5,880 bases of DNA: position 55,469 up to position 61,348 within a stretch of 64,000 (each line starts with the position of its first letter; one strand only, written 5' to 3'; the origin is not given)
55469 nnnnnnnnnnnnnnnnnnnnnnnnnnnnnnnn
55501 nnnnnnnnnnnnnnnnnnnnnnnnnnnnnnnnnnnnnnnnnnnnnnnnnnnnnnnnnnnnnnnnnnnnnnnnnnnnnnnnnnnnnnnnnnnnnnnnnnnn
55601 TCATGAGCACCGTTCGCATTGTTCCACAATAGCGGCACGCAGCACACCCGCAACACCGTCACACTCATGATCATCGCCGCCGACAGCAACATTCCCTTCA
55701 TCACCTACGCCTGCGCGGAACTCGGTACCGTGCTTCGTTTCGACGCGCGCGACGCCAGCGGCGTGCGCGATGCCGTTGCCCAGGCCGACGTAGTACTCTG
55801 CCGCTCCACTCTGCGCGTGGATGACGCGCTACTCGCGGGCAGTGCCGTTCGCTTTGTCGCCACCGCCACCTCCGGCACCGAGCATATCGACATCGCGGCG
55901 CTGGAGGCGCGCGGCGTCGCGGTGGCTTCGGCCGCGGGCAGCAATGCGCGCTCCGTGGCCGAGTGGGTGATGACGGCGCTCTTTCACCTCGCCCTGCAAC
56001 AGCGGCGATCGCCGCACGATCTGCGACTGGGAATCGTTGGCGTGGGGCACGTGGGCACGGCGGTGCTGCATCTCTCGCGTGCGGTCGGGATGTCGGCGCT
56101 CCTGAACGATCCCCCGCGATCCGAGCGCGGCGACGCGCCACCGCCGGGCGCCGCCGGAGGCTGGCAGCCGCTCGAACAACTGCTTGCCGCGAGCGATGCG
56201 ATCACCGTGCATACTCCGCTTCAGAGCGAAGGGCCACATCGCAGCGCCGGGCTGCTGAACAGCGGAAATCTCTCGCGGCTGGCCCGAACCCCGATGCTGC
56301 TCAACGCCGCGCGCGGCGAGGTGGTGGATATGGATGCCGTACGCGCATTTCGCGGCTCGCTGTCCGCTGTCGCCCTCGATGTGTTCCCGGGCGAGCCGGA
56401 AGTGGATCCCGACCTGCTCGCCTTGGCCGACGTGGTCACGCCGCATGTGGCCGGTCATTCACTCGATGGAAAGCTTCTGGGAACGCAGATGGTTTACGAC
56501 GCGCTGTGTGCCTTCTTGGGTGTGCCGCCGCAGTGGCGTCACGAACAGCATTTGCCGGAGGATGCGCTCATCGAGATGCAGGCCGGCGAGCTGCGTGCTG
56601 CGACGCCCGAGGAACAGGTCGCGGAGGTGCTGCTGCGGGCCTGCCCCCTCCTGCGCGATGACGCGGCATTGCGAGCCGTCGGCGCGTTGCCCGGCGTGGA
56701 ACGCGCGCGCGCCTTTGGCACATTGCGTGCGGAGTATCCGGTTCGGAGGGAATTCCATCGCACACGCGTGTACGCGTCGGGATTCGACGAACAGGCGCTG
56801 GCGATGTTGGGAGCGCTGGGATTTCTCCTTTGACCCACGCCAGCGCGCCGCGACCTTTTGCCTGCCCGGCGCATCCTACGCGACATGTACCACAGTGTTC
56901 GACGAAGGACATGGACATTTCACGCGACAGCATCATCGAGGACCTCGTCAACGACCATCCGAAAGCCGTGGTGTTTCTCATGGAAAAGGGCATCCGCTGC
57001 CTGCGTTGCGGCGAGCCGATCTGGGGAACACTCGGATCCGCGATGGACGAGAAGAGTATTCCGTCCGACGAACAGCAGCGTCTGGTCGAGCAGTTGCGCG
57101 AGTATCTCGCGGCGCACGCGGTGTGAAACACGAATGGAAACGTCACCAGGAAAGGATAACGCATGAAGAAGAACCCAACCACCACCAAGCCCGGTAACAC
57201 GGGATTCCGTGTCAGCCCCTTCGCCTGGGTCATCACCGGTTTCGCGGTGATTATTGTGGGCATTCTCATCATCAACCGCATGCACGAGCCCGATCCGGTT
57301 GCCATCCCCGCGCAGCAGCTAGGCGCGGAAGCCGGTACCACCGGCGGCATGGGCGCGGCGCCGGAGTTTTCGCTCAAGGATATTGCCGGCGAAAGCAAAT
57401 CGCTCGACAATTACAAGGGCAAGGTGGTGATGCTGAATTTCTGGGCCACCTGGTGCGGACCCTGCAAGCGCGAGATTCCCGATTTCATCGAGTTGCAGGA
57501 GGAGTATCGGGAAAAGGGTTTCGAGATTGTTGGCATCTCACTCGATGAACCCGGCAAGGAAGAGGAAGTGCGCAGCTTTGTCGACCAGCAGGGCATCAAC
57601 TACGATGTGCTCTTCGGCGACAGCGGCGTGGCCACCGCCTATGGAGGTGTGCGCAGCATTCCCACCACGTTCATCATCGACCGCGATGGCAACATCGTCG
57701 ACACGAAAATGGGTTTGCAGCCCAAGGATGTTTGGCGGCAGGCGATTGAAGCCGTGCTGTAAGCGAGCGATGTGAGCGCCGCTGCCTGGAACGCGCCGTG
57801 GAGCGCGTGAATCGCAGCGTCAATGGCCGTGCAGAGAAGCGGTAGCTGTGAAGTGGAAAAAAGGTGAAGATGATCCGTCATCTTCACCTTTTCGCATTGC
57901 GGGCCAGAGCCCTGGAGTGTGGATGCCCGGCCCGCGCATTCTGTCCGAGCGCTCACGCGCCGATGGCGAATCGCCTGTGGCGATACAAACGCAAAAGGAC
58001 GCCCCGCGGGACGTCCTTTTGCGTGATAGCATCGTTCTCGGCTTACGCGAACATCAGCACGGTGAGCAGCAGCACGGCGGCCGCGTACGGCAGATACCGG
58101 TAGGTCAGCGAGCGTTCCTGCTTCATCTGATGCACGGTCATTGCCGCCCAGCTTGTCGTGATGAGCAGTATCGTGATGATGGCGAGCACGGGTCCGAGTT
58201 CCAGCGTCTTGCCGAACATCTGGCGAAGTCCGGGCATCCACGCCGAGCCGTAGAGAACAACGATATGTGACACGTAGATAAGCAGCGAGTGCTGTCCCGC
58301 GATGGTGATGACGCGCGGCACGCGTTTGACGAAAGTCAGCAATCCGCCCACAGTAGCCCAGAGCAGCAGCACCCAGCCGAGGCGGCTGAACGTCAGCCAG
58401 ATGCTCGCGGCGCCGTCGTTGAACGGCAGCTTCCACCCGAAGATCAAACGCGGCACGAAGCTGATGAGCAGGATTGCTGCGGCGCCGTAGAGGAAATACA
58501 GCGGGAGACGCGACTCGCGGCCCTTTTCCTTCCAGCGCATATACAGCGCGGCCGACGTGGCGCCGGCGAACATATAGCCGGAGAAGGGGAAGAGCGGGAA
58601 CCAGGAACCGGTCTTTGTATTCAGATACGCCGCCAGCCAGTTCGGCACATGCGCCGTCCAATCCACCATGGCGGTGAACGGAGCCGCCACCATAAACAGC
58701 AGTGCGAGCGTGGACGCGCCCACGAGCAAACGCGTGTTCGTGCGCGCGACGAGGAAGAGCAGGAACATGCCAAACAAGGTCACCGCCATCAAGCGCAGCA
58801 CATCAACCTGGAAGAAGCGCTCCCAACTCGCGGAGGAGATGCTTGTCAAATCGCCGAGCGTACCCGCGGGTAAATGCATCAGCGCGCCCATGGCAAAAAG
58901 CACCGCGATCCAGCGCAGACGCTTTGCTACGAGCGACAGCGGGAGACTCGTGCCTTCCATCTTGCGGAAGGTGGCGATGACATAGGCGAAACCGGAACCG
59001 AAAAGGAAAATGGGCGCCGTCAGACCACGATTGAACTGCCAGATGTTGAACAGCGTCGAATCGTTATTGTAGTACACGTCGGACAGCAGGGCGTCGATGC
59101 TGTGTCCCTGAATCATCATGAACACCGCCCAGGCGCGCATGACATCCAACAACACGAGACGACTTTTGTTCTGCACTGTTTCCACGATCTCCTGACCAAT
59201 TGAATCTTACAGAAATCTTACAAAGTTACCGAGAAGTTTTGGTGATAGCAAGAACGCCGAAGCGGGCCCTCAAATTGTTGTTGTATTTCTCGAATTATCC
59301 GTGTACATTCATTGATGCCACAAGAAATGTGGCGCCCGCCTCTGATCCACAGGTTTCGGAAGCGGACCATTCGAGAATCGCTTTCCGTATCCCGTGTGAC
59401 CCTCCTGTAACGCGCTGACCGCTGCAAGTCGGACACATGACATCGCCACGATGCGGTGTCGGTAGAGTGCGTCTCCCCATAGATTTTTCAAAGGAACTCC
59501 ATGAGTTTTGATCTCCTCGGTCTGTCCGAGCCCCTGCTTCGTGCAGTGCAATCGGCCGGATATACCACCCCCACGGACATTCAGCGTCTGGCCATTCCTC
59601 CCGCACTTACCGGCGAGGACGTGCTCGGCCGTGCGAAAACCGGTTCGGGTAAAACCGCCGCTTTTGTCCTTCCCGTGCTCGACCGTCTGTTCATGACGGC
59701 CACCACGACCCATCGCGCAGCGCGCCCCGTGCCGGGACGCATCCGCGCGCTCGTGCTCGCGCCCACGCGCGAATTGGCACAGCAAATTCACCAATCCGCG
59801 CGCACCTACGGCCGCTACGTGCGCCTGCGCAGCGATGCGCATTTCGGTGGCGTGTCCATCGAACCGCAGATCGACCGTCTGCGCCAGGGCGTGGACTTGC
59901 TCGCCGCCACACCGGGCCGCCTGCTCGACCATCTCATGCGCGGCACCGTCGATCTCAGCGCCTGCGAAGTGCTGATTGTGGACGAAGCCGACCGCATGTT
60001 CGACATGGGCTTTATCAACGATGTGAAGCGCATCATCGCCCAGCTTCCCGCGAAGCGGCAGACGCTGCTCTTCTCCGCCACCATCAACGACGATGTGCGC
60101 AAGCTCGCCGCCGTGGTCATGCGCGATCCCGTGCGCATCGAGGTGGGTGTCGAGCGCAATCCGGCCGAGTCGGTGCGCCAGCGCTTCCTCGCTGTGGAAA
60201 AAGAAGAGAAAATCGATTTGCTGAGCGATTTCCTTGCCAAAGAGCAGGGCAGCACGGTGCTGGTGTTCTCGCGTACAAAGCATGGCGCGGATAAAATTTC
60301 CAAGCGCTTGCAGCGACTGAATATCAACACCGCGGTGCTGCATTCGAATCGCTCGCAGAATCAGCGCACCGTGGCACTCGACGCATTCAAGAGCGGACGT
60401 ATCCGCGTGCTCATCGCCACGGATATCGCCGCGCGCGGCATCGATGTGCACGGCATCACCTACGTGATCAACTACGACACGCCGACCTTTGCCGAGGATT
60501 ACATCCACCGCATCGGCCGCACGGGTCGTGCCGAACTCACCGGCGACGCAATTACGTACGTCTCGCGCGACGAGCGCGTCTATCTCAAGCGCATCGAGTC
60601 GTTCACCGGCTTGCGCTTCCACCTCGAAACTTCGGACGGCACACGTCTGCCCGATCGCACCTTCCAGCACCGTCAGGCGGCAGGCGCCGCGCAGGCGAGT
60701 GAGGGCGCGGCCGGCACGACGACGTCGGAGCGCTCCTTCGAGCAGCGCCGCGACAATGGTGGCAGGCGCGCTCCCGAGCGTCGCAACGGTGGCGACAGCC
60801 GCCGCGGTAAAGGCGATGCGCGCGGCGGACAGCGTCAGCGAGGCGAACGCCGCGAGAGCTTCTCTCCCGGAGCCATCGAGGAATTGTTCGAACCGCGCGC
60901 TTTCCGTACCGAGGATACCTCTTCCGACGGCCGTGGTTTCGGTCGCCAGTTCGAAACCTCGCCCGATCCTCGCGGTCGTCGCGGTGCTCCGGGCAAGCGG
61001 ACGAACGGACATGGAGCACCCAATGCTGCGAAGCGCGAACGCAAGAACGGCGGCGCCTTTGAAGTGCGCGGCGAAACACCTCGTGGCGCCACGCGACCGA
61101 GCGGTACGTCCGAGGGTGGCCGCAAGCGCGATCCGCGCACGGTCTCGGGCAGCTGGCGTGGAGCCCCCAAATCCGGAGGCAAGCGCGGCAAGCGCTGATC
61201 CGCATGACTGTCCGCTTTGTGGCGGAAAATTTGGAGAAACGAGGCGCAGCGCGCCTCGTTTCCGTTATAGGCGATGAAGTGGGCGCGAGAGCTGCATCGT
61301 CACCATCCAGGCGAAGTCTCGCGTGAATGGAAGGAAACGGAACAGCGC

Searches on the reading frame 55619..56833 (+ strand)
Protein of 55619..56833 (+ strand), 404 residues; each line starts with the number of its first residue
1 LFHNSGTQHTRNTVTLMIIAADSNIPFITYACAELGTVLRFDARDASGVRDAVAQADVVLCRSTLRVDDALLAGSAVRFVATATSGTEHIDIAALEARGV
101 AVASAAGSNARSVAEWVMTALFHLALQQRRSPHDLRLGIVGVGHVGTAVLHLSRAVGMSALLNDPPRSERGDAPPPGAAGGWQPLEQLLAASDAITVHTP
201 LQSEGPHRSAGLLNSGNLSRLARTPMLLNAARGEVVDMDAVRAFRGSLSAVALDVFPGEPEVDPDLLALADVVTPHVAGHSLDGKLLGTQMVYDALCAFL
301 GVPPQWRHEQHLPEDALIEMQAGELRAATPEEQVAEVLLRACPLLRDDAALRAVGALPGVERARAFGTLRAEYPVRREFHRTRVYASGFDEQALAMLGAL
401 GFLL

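Call 70: search_protein_families(library=pfam, proteins=[window:55619-56833:+])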
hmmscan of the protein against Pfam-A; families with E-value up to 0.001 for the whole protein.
window:55619-56833:+ (404 aa): 3 families
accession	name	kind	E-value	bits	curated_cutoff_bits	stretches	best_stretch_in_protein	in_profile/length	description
PF02826.25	2-Hacid_dh_C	-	6.3e-24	84.8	25.1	1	128-278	30-178/178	D-isomer specific 2-hydroxyacid dehydrogenase, NAD binding domain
PF00389.36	2-Hacid_dh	-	7.8e-15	55.2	24.6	1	38-272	22-103/134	D-isomer specific 2-hydroxyacid dehydrogenase, catalytic domain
PF11890.14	DUF3410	-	6.3e-08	32.8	31.4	1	324-401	11-81/81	Domain of unknown function (DUF3410)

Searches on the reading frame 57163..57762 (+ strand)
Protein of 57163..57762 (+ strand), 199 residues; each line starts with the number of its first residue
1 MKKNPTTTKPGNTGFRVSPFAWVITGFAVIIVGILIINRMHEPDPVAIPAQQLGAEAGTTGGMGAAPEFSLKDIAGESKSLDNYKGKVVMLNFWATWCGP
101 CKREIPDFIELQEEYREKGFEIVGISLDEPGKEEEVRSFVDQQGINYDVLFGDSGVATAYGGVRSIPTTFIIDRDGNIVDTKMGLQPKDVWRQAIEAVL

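Call 70: search_protein_families(library=pfam, proteins=[window:57163-57762:+])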
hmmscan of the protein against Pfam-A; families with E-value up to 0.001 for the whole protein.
window:57163-57762:+ (199 aa): 6 families
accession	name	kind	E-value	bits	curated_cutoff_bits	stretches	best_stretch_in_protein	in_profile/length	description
PF00578.27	AhpC-TSA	-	4.3e-31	107.9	26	1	65-179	4-122/124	AhpC/TSA family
PF08534.16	Redoxin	-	2.2e-25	89.6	26.6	1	65-188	5-138/148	Redoxin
PF13905.12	Thioredoxin_8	-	4.7e-16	59.3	27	1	86-178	1-94/94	Thioredoxin-like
PF00085.26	Thioredoxin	-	9.6e-10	38.8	23.5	1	86-129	18-60/103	Thioredoxin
PF00255.25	GSHPx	-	4.1e-09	36.4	27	1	68-143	3-82/108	Glutathione peroxidase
PF13098.12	Thioredoxin_2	-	1.6e-06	28.8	27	1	85-194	4-103/104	Thioredoxin-like domain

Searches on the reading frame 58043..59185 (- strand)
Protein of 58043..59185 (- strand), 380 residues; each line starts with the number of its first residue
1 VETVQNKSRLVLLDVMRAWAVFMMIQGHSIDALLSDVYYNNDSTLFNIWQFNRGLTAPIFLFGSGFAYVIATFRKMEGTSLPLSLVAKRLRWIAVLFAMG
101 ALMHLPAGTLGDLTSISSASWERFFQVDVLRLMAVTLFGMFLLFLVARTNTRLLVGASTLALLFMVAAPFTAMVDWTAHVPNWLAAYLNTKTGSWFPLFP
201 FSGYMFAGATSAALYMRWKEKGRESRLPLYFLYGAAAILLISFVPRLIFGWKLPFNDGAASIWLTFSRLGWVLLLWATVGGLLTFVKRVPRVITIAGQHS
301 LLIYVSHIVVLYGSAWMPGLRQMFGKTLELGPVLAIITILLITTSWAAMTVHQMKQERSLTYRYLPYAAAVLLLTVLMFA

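Call 70: search_protein_families(library=pfam, proteins=[window:58043-59185:-])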
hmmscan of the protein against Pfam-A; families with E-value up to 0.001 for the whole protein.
window:58043-59185:- (380 aa): 2 families
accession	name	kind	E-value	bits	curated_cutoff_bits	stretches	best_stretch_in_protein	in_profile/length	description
PF07786.18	HGSNAT_cat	-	3.2e-17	63.2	22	1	9-219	1-189/222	Heparan-alpha-glucosaminide N-acetyltransferase, catalytic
PF01757.29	Acyl_transf_3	-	1e-11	44.9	31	1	13-347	4-321/326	Acyltransferase domain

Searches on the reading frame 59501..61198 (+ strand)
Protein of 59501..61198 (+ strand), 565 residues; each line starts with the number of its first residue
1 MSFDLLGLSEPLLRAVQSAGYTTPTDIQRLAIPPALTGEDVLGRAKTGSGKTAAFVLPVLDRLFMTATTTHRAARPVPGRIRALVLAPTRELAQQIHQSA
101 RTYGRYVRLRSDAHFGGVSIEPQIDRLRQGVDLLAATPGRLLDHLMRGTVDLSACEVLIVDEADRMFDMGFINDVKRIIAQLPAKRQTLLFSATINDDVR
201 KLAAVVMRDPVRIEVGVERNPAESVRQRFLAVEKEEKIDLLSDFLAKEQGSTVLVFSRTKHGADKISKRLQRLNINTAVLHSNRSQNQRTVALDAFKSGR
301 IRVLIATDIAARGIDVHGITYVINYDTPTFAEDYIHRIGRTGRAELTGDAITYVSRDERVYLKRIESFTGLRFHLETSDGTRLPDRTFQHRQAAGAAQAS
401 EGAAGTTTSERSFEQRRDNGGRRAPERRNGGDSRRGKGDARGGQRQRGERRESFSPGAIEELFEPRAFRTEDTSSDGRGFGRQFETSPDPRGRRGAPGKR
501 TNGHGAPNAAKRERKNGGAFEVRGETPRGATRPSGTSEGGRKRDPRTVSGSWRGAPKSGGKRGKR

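Call 70: search_protein_families(library=pfam, proteins=[window:59501-61198:+])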
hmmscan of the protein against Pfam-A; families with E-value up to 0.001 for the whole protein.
window:59501-61198:+ (565 aa): 4 families
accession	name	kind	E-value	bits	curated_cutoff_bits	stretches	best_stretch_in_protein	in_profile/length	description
PF00270.35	DEAD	-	7.3e-49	166.1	26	1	25-201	1-166/167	DEAD/DEAH box helicase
PF00271.37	Helicase_C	-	3.5e-31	108.1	23.5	1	236-344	1-109/110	Helicase conserved C-terminal domain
PF04851.21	ResIII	-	0.00012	22.5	22.5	1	45-196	30-163/164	Type III restriction enzyme, res subunit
PF21090.3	P-loop_SecA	-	0.00014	22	27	1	247-317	30-98/205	SecA P-loop domain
